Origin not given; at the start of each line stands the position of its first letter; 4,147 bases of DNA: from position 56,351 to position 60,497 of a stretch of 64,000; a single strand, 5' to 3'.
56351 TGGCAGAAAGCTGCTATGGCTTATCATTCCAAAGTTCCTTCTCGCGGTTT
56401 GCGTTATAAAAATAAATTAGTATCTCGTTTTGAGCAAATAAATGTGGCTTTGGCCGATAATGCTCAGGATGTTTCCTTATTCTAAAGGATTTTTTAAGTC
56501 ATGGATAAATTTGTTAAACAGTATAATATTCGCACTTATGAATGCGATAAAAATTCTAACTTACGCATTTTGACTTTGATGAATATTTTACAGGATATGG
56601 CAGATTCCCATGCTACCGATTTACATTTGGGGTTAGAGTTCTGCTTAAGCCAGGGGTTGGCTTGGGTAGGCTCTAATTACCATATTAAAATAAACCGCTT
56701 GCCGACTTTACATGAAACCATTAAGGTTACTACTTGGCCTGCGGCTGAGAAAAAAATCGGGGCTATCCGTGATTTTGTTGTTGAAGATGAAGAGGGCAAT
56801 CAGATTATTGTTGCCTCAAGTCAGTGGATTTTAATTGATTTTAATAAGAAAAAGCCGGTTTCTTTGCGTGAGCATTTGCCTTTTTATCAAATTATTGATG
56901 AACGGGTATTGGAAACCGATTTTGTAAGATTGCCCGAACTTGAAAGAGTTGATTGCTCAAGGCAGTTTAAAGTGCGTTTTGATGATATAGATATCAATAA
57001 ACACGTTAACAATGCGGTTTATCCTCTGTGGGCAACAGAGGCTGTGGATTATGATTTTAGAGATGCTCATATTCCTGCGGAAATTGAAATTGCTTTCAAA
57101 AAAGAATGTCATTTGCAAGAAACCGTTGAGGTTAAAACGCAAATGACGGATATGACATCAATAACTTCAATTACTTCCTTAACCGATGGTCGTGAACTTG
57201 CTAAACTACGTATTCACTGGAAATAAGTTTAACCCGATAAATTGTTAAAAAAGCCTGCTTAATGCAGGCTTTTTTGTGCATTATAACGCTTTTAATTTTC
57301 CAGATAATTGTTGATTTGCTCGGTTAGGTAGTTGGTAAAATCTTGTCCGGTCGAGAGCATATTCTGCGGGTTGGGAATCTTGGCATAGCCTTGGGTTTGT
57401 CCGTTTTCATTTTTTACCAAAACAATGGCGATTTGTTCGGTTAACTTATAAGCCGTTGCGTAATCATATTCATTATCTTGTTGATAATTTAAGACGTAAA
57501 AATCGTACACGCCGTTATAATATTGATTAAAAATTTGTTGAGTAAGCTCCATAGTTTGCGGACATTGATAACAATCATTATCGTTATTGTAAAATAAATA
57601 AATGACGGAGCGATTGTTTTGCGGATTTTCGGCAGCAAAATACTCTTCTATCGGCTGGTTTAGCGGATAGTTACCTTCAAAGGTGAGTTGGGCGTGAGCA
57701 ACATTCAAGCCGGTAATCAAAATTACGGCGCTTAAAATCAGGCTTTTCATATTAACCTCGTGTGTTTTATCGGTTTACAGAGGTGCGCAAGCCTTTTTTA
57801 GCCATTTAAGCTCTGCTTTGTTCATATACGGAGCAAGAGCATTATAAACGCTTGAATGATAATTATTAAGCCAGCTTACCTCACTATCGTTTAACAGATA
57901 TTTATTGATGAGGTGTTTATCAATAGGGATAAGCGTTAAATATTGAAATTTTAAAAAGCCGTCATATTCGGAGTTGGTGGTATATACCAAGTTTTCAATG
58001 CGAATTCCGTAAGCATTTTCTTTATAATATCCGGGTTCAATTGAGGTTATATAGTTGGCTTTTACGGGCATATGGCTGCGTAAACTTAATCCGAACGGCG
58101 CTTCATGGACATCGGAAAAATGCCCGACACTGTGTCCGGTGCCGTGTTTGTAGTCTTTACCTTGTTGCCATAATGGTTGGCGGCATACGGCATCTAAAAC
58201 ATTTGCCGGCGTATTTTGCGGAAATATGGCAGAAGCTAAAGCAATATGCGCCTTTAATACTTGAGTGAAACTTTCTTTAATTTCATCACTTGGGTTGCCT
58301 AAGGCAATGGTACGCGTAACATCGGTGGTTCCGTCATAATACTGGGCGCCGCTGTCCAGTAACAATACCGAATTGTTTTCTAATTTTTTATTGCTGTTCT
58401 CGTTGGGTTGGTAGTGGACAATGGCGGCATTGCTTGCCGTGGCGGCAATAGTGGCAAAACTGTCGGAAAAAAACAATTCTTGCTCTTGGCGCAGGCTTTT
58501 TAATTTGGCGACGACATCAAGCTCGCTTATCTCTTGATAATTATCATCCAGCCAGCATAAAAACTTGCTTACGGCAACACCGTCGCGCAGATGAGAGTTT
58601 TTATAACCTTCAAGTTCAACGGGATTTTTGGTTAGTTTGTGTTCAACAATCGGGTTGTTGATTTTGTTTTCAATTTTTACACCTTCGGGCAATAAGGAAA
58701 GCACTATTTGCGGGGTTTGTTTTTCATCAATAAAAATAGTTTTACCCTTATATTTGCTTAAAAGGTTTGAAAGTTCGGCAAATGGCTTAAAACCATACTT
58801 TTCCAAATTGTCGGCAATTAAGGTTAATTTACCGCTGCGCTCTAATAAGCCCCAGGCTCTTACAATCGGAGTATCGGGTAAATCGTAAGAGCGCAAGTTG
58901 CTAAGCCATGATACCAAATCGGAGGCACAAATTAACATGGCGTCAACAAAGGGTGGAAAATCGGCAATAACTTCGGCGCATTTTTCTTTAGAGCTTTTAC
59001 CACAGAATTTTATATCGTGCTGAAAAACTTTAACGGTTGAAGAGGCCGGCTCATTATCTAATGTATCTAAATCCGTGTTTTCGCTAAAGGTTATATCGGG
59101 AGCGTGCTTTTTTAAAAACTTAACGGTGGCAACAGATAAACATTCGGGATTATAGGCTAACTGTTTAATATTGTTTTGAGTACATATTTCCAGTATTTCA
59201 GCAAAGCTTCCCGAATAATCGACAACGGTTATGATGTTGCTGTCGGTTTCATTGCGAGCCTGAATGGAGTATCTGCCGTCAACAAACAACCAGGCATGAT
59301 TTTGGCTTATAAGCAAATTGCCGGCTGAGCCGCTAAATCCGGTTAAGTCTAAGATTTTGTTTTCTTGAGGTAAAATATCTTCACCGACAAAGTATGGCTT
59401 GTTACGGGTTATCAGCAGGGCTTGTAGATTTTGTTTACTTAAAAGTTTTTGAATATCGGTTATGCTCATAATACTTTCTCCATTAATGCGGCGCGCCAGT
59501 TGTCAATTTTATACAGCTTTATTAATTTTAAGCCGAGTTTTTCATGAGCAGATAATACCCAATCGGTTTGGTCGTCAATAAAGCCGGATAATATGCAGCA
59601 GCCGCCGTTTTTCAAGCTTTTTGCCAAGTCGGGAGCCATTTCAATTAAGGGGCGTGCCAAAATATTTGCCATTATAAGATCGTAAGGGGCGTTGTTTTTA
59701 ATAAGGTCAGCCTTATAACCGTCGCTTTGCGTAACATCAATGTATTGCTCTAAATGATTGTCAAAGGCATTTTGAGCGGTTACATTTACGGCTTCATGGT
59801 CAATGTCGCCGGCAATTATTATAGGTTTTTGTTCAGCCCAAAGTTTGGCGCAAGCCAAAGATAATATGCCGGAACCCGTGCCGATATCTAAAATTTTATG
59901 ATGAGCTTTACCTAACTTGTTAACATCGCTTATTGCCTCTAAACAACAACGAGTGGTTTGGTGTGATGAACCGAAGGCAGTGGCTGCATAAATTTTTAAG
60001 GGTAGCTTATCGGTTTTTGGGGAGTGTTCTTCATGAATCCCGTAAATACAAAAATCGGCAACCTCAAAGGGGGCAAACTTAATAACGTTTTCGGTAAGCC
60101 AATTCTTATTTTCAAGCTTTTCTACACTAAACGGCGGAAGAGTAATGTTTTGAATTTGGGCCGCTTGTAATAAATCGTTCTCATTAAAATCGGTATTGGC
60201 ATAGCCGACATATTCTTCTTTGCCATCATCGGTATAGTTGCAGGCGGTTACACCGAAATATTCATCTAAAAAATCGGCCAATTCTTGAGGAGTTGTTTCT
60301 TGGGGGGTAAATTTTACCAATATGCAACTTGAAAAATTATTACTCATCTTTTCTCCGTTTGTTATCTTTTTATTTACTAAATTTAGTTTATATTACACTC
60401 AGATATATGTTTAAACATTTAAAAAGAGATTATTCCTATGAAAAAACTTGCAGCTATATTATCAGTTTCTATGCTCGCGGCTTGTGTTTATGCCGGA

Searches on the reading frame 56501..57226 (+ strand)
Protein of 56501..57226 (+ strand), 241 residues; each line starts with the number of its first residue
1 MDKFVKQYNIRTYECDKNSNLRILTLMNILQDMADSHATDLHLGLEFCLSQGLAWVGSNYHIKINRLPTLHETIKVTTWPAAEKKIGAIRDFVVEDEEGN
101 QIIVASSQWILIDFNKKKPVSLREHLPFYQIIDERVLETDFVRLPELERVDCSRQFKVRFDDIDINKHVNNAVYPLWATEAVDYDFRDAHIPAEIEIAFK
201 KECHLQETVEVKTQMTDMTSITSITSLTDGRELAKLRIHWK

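Call 69: search_protein_families(library=pfam, proteins=[window:56501-57226:+], max_evalue=0.00001)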
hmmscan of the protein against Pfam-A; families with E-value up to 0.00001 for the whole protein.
window:56501-57226:+ (241 aa): 3 families
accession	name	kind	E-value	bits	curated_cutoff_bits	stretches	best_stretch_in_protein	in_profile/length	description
PF01643.23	Acyl-ACP_TE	-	1e-33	116.3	23.7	1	2-124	2-125/131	Acyl-ACP thioesterase N-terminal domain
PF20791.3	Acyl-ACP_TE_C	-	2.1e-20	73.2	21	1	151-241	7-100/101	Acyl-ACP thioesterase C-terminal domain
PF13279.12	4HBT_2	-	3.1e-08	34.5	25.5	0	158-215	1-71/122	Thioesterase-like superfamily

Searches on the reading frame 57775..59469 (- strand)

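Call 69: search_protein_families(library=pfam, proteins=[window:57775-59469:-], max_evalue=0.00001)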
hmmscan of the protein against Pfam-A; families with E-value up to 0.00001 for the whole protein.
window:57775-59469:- (564 aa): 4 families
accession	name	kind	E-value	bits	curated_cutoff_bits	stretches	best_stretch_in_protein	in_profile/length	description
PF00557.29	Peptidase_M24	-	7.1e-44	150.5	23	1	289-498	3-207/208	Metallopeptidase family M24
PF16188.10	Peptidase_M24_C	-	1.6e-23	82.9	28.9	1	504-564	1-63/63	C-terminal region of peptidase_M24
PF16189.11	Creatinase_N_2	-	2.9e-21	76.6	29.7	1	140-285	2-161/161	Creatinase/Prolidase N-terminal domain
PF01321.24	Creatinase_N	-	1.5e-14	55.1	22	1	5-129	4-116/128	Creatinase/Prolidase N-terminal domain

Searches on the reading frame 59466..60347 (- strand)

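Call 69: search_protein_families(library=pfam, proteins=[window:59466-60347:-], max_evalue=0.00001)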
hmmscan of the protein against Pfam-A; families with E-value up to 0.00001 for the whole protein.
window:59466-60347:- (293 aa): 4 families
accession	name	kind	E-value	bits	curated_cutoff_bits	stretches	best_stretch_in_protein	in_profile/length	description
PF06325.19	PrmA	-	3.7e-50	171.5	22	1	49-289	61-293/296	Ribosomal protein L11 methyltransferase (PrmA)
PF05175.20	MTS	-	7.4e-10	39.2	23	1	145-228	27-105/170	Methyltransferase small domain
PF01135.25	PCMT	-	1.6e-07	31.8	20.3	1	130-253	60-171/210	Protein-L-isoaspartate(D-aspartate) O-methyltransferase (PCMT)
PF13649.12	Methyltransf_25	-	4.5e-06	27.7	27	1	152-249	1-97/97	Methyltransferase domain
